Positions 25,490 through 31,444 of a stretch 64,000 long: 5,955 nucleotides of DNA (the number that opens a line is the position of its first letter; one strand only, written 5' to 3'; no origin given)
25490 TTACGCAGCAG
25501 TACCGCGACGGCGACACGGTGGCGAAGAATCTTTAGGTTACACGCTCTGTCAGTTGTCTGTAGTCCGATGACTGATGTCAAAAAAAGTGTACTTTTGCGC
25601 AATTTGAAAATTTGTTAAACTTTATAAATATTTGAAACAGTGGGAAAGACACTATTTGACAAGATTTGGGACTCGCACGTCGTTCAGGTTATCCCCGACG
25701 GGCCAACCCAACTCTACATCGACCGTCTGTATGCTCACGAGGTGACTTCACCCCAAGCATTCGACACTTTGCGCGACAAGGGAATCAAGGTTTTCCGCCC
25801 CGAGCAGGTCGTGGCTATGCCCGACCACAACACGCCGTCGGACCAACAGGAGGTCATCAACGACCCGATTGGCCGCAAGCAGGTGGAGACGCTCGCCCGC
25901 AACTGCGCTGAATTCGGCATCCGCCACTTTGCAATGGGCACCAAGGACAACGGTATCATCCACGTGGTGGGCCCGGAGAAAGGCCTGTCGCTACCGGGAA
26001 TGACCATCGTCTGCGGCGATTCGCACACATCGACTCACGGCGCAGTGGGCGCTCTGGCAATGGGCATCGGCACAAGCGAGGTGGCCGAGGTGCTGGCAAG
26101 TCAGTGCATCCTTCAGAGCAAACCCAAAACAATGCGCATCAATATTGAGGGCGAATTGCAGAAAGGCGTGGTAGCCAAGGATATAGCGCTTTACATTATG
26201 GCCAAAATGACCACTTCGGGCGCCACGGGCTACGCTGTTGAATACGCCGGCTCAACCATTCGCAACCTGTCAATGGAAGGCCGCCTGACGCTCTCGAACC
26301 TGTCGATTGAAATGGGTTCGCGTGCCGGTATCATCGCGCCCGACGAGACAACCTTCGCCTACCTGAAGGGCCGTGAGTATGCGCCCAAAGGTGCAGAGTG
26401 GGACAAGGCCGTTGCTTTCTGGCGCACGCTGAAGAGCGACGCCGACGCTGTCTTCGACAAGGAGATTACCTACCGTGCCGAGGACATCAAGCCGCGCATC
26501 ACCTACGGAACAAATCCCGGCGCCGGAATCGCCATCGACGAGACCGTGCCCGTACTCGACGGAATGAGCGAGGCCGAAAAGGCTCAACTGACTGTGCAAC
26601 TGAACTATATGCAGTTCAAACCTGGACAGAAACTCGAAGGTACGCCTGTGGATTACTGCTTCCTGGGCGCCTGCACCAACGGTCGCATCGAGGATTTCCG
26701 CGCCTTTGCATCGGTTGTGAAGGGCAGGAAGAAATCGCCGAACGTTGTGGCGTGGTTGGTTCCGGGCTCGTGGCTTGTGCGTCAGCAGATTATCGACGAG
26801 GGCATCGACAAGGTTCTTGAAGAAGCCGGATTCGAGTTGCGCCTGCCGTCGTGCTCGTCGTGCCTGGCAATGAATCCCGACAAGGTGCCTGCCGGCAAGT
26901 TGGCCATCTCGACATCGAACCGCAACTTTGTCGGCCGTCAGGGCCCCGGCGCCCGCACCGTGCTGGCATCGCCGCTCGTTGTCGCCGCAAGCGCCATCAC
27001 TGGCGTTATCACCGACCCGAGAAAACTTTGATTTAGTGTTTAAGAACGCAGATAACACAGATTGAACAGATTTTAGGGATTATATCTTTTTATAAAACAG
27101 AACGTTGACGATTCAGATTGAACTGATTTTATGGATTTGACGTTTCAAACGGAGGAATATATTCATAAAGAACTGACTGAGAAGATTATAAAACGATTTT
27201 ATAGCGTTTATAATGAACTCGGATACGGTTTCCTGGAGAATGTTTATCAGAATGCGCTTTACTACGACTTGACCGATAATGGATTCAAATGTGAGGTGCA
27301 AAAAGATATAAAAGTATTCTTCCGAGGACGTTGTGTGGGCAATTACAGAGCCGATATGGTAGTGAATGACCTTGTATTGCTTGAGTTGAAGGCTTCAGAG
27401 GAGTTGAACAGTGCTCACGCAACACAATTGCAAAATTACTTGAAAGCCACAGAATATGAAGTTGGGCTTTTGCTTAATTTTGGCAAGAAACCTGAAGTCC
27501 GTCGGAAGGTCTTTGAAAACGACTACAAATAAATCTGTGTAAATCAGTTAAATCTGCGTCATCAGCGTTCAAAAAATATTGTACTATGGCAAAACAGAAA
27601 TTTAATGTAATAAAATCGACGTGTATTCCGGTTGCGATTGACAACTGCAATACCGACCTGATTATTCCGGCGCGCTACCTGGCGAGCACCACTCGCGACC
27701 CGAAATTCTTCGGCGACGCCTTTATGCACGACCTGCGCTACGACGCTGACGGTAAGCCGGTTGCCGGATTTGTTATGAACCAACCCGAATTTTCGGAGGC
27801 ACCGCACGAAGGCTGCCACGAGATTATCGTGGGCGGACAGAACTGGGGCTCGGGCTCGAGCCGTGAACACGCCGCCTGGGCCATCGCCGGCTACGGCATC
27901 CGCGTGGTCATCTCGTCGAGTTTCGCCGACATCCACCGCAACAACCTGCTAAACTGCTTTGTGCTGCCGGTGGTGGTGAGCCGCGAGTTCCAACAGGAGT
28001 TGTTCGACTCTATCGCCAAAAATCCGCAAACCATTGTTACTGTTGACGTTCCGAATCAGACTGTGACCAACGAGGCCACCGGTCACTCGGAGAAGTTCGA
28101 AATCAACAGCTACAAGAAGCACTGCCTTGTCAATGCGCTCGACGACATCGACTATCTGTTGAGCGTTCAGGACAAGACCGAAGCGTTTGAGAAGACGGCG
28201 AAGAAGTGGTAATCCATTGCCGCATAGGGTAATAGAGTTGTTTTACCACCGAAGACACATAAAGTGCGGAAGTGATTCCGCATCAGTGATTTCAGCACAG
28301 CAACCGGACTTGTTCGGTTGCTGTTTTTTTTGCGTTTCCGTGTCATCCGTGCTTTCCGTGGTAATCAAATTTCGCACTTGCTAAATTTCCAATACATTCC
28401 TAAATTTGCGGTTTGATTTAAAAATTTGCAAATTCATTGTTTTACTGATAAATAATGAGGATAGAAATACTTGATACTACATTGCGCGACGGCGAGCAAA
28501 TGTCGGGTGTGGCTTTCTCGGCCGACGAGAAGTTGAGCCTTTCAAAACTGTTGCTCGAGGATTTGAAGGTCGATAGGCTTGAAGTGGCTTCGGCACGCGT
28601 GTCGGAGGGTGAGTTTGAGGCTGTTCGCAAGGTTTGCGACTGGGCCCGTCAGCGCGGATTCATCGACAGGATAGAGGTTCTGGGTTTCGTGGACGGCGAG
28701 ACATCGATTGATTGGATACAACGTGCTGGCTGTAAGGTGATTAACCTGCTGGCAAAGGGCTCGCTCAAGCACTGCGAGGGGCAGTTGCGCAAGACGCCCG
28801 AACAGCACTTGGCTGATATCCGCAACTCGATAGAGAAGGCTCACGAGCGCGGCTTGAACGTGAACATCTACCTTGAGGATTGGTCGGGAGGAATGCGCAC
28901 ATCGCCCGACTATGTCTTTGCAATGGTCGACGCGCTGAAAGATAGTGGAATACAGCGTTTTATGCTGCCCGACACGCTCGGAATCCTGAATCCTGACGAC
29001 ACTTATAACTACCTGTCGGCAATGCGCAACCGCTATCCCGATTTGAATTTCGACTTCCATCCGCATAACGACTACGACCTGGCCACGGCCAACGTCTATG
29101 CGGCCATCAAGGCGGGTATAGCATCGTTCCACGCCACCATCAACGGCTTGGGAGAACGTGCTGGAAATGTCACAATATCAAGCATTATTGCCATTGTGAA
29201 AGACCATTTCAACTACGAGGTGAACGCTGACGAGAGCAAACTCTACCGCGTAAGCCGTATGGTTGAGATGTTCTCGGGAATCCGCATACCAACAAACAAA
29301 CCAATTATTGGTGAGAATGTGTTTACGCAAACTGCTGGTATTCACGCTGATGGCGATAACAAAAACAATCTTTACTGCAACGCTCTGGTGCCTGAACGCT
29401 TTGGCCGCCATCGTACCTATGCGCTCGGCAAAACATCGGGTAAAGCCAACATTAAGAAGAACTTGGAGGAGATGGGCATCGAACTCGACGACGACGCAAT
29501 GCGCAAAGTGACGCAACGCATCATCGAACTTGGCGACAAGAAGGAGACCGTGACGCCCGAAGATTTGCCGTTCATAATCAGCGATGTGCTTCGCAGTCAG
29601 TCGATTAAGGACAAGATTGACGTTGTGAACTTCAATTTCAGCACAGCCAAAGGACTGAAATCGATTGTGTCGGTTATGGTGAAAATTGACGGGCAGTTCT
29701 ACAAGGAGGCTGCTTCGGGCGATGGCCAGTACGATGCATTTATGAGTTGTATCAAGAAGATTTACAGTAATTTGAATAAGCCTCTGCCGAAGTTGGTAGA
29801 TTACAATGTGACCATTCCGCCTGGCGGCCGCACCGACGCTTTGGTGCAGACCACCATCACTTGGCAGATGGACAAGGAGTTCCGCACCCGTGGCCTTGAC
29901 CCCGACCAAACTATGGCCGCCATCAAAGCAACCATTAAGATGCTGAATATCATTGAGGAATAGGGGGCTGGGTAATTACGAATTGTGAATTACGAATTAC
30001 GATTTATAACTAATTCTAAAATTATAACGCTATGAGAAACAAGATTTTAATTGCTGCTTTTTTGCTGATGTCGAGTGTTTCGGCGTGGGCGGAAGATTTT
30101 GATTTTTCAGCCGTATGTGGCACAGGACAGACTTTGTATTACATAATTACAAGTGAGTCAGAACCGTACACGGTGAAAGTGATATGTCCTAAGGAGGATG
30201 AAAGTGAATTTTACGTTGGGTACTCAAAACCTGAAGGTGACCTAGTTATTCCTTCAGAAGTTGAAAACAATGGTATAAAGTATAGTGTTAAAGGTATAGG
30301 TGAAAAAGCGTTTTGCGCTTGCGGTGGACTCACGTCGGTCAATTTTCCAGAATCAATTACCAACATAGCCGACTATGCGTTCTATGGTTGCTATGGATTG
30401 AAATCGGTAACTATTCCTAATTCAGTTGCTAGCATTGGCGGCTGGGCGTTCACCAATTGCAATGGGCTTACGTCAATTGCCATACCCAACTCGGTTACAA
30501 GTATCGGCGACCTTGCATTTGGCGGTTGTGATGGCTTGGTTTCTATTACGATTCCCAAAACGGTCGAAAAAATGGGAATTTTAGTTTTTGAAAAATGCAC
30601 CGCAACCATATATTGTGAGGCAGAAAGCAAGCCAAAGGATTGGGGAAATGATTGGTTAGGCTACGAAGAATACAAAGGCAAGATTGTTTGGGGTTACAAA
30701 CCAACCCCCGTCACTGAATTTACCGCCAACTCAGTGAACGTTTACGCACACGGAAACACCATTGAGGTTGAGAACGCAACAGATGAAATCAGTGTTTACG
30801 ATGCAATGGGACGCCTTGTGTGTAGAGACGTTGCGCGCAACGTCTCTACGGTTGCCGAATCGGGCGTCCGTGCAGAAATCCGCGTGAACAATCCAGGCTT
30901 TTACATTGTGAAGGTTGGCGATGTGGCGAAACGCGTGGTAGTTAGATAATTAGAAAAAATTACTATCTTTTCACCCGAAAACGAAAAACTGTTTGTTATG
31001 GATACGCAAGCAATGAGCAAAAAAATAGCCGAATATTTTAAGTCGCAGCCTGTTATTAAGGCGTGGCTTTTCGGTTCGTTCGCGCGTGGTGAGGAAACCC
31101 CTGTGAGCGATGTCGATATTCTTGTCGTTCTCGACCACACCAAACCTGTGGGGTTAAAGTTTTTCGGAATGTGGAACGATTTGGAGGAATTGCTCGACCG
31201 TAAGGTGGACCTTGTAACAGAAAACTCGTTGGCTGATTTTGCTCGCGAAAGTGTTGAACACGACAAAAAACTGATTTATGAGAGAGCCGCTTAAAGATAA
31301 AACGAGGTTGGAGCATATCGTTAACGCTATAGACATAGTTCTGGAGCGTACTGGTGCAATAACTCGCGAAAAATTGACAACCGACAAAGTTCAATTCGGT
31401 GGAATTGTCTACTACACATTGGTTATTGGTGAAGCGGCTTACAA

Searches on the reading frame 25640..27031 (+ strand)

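Call 58: search_protein_families(library=pfam, proteins=[window:25640-27031:+], max_evalue=0.00001)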
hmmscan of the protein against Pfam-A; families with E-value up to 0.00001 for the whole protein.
window:25640-27031:+ (463 aa): 1 family
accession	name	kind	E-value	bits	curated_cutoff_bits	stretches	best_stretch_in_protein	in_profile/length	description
PF00330.25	Aconitase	-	1.3e-161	539.1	28.7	1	7-455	1-463/463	Aconitase family (aconitate hydratase)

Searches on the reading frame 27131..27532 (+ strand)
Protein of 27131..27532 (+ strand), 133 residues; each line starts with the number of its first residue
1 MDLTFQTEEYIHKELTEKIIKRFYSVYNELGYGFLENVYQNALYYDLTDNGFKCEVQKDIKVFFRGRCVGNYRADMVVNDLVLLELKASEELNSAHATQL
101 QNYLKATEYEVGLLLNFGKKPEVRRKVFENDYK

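Call 43: search_protein_families(library=pfam, proteins=[window:27131-27532:+], max_evalue=0.001)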
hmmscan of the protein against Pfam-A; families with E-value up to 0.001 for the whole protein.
window:27131-27532:+ (133 aa): 1 family
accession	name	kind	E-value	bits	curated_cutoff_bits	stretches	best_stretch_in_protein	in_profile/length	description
PF13366.12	PDDEXK_3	-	3.3e-40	137.5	22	1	13-125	1-116/117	PD-(D/E)XK nuclease superfamily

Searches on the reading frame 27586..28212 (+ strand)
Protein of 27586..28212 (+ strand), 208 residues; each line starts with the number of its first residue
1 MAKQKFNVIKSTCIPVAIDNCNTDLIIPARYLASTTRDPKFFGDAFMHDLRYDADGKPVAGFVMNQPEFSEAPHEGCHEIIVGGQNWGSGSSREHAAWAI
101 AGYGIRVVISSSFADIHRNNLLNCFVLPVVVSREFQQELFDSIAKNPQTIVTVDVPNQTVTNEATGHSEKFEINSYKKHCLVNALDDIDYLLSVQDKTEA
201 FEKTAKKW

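Call 58: search_protein_families(library=pfam, proteins=[window:27586-28212:+], max_evalue=0.00001)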
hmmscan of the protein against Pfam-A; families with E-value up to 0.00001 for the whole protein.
window:27586-28212:+ (208 aa): 1 family
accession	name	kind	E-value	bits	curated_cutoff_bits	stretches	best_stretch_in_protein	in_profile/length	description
PF00694.25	Aconitase_C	-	4.1e-24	85.8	22.8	1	5-133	3-130/131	Aconitase C-terminal domain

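Call 59: find_encoding_contigs(protein=window:27586-28212:+, flank=4000, max_places=10)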
Protein window:27586-28212:+ (208 aa): 22 contigs read that carry it; 7 places shown.
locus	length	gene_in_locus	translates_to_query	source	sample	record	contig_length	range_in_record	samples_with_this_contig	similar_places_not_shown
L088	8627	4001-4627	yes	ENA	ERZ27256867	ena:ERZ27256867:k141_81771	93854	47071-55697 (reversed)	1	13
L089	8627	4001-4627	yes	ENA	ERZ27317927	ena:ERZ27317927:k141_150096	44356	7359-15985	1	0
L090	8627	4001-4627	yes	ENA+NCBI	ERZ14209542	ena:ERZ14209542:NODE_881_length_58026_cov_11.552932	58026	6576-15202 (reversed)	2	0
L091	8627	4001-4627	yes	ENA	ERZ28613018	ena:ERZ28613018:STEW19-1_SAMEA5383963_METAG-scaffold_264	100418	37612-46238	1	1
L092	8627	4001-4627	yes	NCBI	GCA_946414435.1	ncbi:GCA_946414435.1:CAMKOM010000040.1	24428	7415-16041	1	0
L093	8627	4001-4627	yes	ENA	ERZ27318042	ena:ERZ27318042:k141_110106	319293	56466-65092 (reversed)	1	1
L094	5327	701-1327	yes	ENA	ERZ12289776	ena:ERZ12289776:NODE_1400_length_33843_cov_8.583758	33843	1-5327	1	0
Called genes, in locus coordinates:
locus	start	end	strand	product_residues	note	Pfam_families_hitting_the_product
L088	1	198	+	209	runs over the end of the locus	PF13353:Fer4_12, PF04055:Radical_SAM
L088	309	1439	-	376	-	PF13173:AAA_14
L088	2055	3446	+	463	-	PF00330:Aconitase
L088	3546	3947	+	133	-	PF13366:PDDEXK_3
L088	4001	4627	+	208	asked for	PF00694:Aconitase_C, PF27512:LeuD (weak)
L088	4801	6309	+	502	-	PF00682:HMGL-like, PF22617:HCS_D2, PF08502:LeuA_dimer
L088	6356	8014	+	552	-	PF13306:LRR_5 (weak), PF13855:LRR_8 (faint), PF00659:POLO_box (faint), PF13306:LRR_5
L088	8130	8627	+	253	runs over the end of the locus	PF00891:Methyltransf_2 (weak), PF13489:Methyltransf_23, PF01209:Ubie_methyltran, PF02353:CMAS (weak), PF08241:Methyltransf_11, PF08242:Methyltransf_12, PF13649:Methyltransf_25, PF13847:Methyltransf_31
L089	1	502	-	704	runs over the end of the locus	PF00515:TPR_1 (faint), PF07719:TPR_2 (faint), PF13374:TPR_10 (faint), PF13424:TPR_12, PF07228:SpoIIE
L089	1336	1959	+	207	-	PF13353:Fer4_12, PF04055:Radical_SAM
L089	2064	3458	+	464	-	PF00330:Aconitase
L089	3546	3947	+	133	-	PF13366:PDDEXK_3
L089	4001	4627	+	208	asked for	PF00694:Aconitase_C, PF27512:LeuD (weak)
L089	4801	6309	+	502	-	PF00682:HMGL-like, PF22617:HCS_D2, PF08502:LeuA_dimer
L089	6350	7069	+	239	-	PF00891:Methyltransf_2 (weak), PF13489:Methyltransf_23, PF01209:Ubie_methyltran, PF02353:CMAS, PF13847:Methyltransf_31, PF08241:Methyltransf_11, PF08242:Methyltransf_12, PF13649:Methyltransf_25, +1 more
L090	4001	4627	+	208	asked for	PF00694:Aconitase_C, PF27512:LeuD (weak)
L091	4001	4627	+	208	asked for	PF00694:Aconitase_C, PF27512:LeuD (weak)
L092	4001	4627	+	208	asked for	PF00694:Aconitase_C, PF27512:LeuD (weak)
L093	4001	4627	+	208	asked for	PF00694:Aconitase_C, PF27512:LeuD (weak)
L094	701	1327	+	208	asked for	PF00694:Aconitase_C, PF27512:LeuD (weak)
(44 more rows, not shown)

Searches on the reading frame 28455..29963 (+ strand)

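Call 43: search_protein_families(library=pfam, proteins=[window:28455-29963:+], max_evalue=0.001)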
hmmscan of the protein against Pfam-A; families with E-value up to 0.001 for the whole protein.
window:28455-29963:+ (502 aa): 3 families
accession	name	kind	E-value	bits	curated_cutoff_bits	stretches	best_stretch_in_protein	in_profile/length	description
PF00682.25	HMGL-like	-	1.6e-51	175.7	29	1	2-270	1-260/260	HMGL-like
PF08502.15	LeuA_dimer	-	1.5e-24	86.8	24.9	1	366-499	2-129/131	LeuA allosteric (dimerisation) domain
PF22617.1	HCS_D2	-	5e-16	59.3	27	1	284-363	1-81/82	Homocitrate synthase post-HMGL domain-like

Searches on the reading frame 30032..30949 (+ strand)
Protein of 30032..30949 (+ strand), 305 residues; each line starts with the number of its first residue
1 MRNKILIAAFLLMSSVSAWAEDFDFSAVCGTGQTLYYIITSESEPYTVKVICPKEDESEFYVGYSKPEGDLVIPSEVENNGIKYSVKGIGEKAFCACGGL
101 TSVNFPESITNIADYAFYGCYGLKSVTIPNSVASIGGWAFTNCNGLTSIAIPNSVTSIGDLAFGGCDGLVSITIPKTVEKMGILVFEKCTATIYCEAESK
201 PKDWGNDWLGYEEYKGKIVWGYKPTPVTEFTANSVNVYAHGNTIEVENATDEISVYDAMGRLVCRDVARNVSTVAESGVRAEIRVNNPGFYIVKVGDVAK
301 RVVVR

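Call 43: search_protein_families(library=pfam, proteins=[window:30032-30949:+], max_evalue=0.001)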
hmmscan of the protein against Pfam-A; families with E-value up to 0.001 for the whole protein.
window:30032-30949:+ (305 aa): 1 family
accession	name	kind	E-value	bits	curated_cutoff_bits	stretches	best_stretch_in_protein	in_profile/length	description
PF13306.12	LRR_5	-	5.9e-32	110.7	27.7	1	78-190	14-124/127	BspA type Leucine rich repeat region (6 copies)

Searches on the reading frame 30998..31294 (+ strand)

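Call 58: search_protein_families(library=pfam, proteins=[window:30998-31294:+], max_evalue=0.00001)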
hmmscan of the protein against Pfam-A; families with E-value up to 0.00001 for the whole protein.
window:30998-31294:+ (98 aa): 2 families
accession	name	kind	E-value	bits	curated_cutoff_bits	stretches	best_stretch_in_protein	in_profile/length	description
PF18765.7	Polbeta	-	3.2e-17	62.9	26.9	1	8-96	1-90/93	Polymerase beta, Nucleotidyltransferase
PF01909.29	NTP_transf_2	-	9.9e-17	61.6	21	1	8-91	2-91/93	Nucleotidyltransferase domain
